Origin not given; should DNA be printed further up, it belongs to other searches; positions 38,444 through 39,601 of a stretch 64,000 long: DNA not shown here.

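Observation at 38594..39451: DapF homologue in which both catalytic cysteines are serine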

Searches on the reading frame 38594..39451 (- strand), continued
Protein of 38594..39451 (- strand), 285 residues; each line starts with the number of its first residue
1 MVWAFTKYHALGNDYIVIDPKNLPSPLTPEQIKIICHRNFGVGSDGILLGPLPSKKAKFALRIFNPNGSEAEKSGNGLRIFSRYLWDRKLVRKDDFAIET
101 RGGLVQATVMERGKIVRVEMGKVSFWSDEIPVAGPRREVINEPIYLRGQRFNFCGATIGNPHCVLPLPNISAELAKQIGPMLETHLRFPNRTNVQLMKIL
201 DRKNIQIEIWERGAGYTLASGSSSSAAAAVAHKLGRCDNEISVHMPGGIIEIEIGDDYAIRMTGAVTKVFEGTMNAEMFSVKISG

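Call 53: search_solved_structures(query=P0263, max_evalue=1e-20, show_alignments=5)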
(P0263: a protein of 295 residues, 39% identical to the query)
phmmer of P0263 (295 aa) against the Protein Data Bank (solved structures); distinct sequences matched with E-value up to 1e-20: 17.
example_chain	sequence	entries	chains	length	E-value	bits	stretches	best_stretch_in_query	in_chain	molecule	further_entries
3ejx_A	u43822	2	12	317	8.8e-68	231.7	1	17-289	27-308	Diaminopimelate epimerase, chloroplastic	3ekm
5ha4_A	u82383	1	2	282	4.5e-67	229.4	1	17-291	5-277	Diaminopimelate epimerase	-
9mro_A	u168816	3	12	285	3.4e-66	226.5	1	17-290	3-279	Diaminopimelate epimerase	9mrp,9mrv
2otn_A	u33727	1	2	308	9.6e-66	225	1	13-288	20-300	Diaminopimelate epimerase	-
8qzy_A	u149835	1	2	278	1.3e-63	218.1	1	17-290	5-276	Diaminopimelate epimerase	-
1gqz_A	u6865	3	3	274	2.8e-59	203.8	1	18-290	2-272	DIAMINOPIMELATE EPIMERASE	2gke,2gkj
1bwz_A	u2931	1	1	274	9.3e-59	202.1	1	18-290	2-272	PROTEIN (DIAMINOPIMELATE EPIMERASE)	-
6d13_A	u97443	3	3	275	2.4e-58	200.7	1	17-290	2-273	Diaminopimelate epimerase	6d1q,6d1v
4ijz_A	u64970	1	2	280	3.2e-58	200.3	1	18-290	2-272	Diaminopimelate epimerase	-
5ygu_A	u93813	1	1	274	3.3e-58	200.3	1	18-290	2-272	Diaminopimelate epimerase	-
2q9h_A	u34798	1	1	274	7.1e-58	199.2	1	18-290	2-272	Diaminopimelate epimerase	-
2q9j_A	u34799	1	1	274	7.1e-58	199.2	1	18-290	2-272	Diaminopimelate epimerase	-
4ik0_A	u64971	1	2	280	4.4e-57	196.6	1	18-288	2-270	Diaminopimelate epimerase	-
6vck_A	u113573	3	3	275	2.2e-56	194.3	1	17-288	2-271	Diaminopimelate epimerase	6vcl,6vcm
7vdy_A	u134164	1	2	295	4.6e-42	147.3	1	16-288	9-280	O-ureido-serine racemase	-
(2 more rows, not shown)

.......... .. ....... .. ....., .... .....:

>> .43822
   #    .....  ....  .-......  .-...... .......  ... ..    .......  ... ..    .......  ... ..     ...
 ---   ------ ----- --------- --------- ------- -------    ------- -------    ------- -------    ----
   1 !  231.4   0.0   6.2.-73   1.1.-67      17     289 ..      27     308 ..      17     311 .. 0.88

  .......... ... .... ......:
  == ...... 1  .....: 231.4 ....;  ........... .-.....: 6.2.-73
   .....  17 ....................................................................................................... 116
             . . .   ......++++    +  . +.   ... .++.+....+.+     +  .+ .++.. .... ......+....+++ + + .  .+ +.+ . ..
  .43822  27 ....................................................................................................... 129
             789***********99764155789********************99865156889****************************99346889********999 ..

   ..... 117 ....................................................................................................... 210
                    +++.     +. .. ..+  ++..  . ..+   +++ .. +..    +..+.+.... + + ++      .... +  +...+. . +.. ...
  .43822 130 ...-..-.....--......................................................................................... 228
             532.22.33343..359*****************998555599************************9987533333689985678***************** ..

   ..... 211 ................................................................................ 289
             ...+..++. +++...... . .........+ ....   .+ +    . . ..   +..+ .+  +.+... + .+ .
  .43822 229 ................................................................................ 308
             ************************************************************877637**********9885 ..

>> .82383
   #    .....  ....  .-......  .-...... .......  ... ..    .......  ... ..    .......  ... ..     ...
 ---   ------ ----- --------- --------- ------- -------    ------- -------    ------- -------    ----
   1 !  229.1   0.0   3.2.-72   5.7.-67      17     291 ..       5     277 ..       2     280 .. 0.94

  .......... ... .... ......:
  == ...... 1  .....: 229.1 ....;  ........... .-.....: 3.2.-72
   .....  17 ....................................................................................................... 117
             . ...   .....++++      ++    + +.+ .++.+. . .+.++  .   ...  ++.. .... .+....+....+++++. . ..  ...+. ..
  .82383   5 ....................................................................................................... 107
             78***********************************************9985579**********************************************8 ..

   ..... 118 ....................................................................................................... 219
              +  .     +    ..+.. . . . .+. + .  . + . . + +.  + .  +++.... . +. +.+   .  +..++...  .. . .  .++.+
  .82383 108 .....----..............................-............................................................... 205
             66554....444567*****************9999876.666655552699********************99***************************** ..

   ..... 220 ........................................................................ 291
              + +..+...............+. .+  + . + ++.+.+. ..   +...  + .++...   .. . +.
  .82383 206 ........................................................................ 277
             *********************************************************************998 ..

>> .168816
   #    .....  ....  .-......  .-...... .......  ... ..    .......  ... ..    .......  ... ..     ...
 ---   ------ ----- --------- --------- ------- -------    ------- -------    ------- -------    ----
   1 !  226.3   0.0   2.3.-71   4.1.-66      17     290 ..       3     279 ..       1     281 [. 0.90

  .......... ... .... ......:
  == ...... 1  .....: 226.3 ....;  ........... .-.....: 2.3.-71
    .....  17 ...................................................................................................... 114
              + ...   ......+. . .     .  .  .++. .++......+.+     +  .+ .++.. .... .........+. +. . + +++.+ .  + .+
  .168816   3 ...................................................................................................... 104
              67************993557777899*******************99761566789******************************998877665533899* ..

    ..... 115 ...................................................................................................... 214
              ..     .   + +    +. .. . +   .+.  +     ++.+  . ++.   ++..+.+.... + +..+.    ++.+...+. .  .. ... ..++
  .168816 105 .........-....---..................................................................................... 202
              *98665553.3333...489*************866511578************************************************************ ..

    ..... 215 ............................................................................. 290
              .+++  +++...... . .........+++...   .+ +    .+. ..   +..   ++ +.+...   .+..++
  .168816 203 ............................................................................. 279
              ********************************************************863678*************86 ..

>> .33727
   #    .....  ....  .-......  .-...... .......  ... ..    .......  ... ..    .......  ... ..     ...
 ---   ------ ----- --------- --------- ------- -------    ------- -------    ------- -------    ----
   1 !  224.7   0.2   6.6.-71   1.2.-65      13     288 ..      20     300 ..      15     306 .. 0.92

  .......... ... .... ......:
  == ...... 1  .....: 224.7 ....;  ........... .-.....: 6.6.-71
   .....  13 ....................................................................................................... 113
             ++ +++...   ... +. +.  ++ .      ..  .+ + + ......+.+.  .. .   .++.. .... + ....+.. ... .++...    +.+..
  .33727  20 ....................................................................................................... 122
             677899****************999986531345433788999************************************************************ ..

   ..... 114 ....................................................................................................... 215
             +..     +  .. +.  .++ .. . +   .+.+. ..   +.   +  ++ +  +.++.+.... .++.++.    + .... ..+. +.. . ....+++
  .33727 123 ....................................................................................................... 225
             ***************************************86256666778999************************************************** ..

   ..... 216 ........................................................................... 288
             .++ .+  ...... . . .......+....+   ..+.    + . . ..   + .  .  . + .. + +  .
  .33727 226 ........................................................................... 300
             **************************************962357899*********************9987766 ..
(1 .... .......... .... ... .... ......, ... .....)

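Call 57: find_homologous_proteins(query=L025:10001-10834:+, max_evalue=1e-30)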
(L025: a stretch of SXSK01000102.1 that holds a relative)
Query L025:10001-10834:+ (278 aa): 8000 proteins with E <= 1e-30 among 8000 candidates; the best 120 are listed.
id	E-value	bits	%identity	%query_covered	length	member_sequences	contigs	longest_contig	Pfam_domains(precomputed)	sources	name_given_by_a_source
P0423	9.2e-179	611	96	100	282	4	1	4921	PF01678.25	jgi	jgi:diaminopimelate epimerase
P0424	1.3e-156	538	84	100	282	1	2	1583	PF01678.25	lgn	-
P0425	1.4e-156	538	85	100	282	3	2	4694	PF01678.25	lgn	-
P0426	4.7e-155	533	83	100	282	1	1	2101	PF01678.25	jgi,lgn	jgi:diaminopimelate epimerase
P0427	6.2e-154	529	83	100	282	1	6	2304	PF01678.25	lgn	-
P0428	4.5e-138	477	76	99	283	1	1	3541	PF01678.25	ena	-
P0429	1.0e-137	476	76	99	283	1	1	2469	PF01678.25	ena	-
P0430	3.9e-137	474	76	99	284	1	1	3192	PF01678.25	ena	-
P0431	1.3e-136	473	76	99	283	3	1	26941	PF01678.25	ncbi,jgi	ncbi:MAG: hypothetical protein RLZZ350_2030 [Verrucomicrobiota bacterium]|jgi:diaminopimelate epimer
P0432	7.0e-136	470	74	99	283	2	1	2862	PF01678.25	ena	-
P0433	7.7e-136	470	76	99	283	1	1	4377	PF01678.25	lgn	-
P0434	1.3e-135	469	74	99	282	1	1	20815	PF01678.25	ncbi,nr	ncbi:MAG TPA: diaminopimelate epimerase [Dongiaceae bacterium]|nr:diaminopimelate epimerase [Dongiac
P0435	8.8e-135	466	75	99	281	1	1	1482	PF01678.25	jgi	jgi:diaminopimelate epimerase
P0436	9.2e-135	466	73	99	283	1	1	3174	PF01678.25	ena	-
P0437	1.1e-134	466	72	99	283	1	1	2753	PF01678.25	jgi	jgi:diaminopimelate epimerase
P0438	1.3e-134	466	74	99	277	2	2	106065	PF01678.25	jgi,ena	-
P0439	2.7e-134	465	72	99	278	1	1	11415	PF01678.25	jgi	jgi:diaminopimelate epimerase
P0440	3.8e-134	464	75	99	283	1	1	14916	PF01678.25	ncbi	ncbi:MAG: hypothetical protein RL380_215 [Verrucomicrobiota bacterium]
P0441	4.5e-134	464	74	100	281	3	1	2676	PF01678.25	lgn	-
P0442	1.1e-133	463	74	99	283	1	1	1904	PF01678.25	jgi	jgi:diaminopimelate epimerase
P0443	1.8e-133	462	72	99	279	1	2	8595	PF01678.25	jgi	jgi:diaminopimelate epimerase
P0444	2.6e-133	462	74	99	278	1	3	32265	PF01678.25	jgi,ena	-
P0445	3.1e-133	461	72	99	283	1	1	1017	PF01678.25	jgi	jgi:diaminopimelate epimerase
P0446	4.3e-133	461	72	99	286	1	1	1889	PF01678.25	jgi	jgi:diaminopimelate epimerase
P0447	4.6e-133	461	72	100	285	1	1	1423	PF01678.25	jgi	jgi:diaminopimelate epimerase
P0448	6.5e-133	460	73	100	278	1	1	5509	PF01678.25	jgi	jgi:diaminopimelate epimerase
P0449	6.7e-133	460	72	99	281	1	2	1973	PF01678.25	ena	-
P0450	8.1e-133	460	73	99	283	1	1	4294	PF01678.25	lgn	-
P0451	1.3e-132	459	72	99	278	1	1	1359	PF01678.25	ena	-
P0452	1.4e-132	459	72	99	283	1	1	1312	PF01678.25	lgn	-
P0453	1.4e-132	459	74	100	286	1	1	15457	PF01678.25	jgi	jgi:diaminopimelate epimerase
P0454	1.7e-132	459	74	99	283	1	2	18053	PF01678.25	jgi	jgi:diaminopimelate epimerase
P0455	1.9e-132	459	73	99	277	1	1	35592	PF01678.25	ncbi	ncbi:MAG: diaminopimelate epimerase [Verrucomicrobiota bacterium]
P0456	2.2e-132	459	74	99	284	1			PF01678.25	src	-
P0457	2.6e-132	458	72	100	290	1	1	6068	PF01678.25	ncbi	-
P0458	2.8e-132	458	72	99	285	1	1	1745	PF01678.25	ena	-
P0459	2.9e-132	458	75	99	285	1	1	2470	PF01678.25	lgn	-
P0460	3.1e-132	458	72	99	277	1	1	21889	PF01678.25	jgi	jgi:diaminopimelate epimerase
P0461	3.2e-132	458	72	99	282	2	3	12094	PF01678.25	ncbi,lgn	ncbi:MAG: diaminopimelate epimerase [Verrucomicrobiota bacterium]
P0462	3.6e-132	458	72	99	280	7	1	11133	PF01678.25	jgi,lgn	jgi:diaminopimelate epimerase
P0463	3.9e-132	458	74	99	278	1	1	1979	PF01678.25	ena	-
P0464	4.6e-132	458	72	99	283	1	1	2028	PF01678.25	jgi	jgi:diaminopimelate epimerase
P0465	4.8e-132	458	72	99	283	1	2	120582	PF01678.25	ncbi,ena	-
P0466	5.8e-132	457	73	100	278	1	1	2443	PF01678.25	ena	-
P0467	6.8e-132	457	74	100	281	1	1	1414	PF01678.25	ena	-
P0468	8.0e-132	457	72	99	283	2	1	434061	PF01678.25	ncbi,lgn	-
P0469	8.9e-132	457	72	99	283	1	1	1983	PF01678.25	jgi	jgi:diaminopimelate epimerase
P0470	9.5e-132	457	72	99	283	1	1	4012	PF01678.25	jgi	jgi:diaminopimelate epimerase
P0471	1.0e-131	456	72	100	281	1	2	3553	PF01678.25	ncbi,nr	ncbi:MAG TPA: diaminopimelate epimerase [Verrucomicrobiae bacterium]|nr:diaminopimelate epimerase [V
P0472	1.1e-131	456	73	99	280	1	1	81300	PF01678.25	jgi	jgi:diaminopimelate epimerase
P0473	1.1e-131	456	72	99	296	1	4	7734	PF01678.25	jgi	jgi:diaminopimelate epimerase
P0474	1.2e-131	456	71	100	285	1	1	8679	PF01678.25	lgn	-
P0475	1.3e-131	456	72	99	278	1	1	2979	PF01678.25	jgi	jgi:diaminopimelate epimerase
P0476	1.4e-131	456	73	99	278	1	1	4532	PF01678.25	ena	-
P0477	1.6e-131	456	72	100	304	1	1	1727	PF01678.25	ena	-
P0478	2.0e-131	455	71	100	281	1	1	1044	PF01678.25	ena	-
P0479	2.1e-131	455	71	100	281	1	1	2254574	PF01678.25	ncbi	-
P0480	2.3e-131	455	72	100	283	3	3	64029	PF01678.25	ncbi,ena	-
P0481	2.4e-131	455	73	99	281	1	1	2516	PF01678.25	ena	-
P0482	2.9e-131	455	73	100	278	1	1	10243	PF01678.25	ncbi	ncbi:MAG TPA: diaminopimelate epimerase [Verrucomicrobiae bacterium]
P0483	3.0e-131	455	74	99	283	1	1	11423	PF01678.25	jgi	jgi:diaminopimelate epimerase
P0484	3.2e-131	455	71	99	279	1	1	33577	PF01678.25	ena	-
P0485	3.8e-131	455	72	99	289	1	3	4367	PF01678.25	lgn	-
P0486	3.9e-131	455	72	99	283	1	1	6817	PF01678.25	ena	-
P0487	3.9e-131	455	72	99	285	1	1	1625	PF01678.25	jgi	jgi:diaminopimelate epimerase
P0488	4.4e-131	454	71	100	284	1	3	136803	PF01678.25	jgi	jgi:diaminopimelate epimerase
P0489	4.6e-131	454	71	99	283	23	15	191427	PF01678.25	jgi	jgi:diaminopimelate epimerase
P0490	5.0e-131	454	73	99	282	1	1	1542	PF01678.25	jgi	-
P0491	5.2e-131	454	72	99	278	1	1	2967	PF01678.25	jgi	-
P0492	5.5e-131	454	74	100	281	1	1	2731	PF01678.25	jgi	jgi:diaminopimelate epimerase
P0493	5.5e-131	454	70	100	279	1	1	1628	PF01678.25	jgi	jgi:diaminopimelate epimerase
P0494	6.0e-131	454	69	99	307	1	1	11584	PF01678.25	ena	-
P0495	6.2e-131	454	73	99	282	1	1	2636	PF01678.25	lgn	-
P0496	6.3e-131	454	72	99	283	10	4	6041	PF01678.25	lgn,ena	-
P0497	6.8e-131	454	72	100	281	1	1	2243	PF01678.25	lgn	-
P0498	7.6e-131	454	72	99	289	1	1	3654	PF01678.25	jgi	jgi:diaminopimelate epimerase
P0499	7.8e-131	454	72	100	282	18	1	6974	PF01678.25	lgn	-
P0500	8.0e-131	454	73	100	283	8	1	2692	PF01678.25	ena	-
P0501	9.1e-131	453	72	100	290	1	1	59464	PF01678.25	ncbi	-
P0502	1.2e-130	453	72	100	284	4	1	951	PF01678.25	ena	-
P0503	1.3e-130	453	72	99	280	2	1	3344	PF01678.25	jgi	-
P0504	1.4e-130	453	72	100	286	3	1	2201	PF01678.25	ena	-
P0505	1.4e-130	453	73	100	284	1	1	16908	PF01678.25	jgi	jgi:diaminopimelate epimerase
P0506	1.4e-130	453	72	100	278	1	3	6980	PF01678.25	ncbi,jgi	jgi:diaminopimelate epimerase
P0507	1.6e-130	453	72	100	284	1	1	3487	PF01678.25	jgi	jgi:diaminopimelate epimerase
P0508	1.6e-130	453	73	99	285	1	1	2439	PF01678.25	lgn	-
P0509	1.6e-130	453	73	99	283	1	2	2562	PF01678.25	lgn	-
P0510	1.6e-130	453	72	99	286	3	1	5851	PF01678.25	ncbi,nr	ncbi:MAG TPA: diaminopimelate epimerase [Verrucomicrobiae bacterium]|nr:diaminopimelate epimerase [V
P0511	1.7e-130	452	73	99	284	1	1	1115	PF01678.25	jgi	jgi:diaminopimelate epimerase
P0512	1.8e-130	452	72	100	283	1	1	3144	PF01678.25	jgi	jgi:diaminopimelate epimerase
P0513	1.9e-130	452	73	99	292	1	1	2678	PF01678.25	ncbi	-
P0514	2.0e-130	452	71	99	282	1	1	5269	PF01678.25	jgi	jgi:diaminopimelate epimerase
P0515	2.1e-130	452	73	99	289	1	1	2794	PF01678.25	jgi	-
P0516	2.1e-130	452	73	100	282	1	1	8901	PF01678.25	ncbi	-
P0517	2.2e-130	452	72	100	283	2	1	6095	PF01678.25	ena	-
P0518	2.2e-130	452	72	100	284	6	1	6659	PF01678.25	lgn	-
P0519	2.5e-130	452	71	99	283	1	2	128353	PF01678.25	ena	-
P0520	2.5e-130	452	71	99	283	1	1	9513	PF01678.25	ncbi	-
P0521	2.7e-130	452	71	99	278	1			PF01678.25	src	-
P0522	2.8e-130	452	71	99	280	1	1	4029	PF01678.25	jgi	jgi:diaminopimelate epimerase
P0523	2.8e-130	452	74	100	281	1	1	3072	PF01678.25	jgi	jgi:diaminopimelate epimerase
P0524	3.1e-130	452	70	99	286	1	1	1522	PF01678.25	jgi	jgi:diaminopimelate epimerase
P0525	3.5e-130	451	73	99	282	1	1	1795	PF01678.25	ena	-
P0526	3.7e-130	451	74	99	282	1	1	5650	PF01678.25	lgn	-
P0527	3.8e-130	451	71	99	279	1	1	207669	PF01678.25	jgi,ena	-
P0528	4.1e-130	451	74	100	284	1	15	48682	PF01678.25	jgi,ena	jgi:diaminopimelate epimerase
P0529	4.3e-130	451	72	100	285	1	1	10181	PF01678.25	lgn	-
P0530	4.4e-130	451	74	99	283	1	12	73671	PF01678.25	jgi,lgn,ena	jgi:diaminopimelate epimerase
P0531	4.5e-130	451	71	99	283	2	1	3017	PF01678.25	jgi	-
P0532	4.7e-130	451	72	99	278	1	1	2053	PF01678.25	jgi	jgi:diaminopimelate epimerase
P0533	4.8e-130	451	72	100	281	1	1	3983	PF01678.25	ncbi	-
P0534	4.8e-130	451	71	99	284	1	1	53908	PF01678.25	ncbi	-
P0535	5.0e-130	451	73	100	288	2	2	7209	PF01678.25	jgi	jgi:diaminopimelate epimerase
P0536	5.9e-130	451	72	100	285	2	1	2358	PF01678.25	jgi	jgi:diaminopimelate epimerase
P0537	5.9e-130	451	73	99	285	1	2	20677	PF01678.25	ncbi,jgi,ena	-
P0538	5.9e-130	451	74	99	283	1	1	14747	PF01678.25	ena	-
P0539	6.0e-130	451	67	99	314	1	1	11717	PF01678.25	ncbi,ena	-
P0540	6.8e-130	450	72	99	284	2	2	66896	PF01678.25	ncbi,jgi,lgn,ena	-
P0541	6.8e-130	450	72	99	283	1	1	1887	PF01678.25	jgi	jgi:diaminopimelate epimerase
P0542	7.0e-130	450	73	99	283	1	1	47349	PF01678.25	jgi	jgi:diaminopimelate epimerase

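Call 58: predict_structure(alignment_id=A1)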
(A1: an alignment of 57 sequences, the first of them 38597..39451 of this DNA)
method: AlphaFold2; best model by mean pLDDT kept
length: 285 residues; sequences in the alignment: 57
mean_pLDDT: 96.4   pTM: 0.92
mean pLDDT of the five models: 96.4, 96.3, 96.3, 96.3, 96.0
residues with pLDDT >= 90: 274; 70-90: 8; 50-70: 3; < 50: 0
segments of 3 or more residues with pLDDT < 50: none
pLDDT, mean of each block of 10 residues (from residue 1): 96 98 95 95 97 97 96 96 98 93 97 97 98 98 98 97 98 98 98 98 99 94 98 99 98 98 98 94 68
secondary structure, 60 per line:
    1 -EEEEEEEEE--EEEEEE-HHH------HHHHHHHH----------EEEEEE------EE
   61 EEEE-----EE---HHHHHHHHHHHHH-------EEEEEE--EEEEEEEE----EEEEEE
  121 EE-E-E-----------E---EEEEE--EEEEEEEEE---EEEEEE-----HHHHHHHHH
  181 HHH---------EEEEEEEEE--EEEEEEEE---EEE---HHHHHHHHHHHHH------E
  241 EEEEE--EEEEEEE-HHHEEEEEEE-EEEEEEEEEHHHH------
elements in order: E2-10 E13-18 H29-36 E47-52 E59-64 H75-87 E95-100 E103-110 E115-122 E142-146 E149-157 E161-166 H172-183 E193-201 E204-211 E215-217 H221-233 E240-245 E248-254 E259-265 E267-275 H276-279
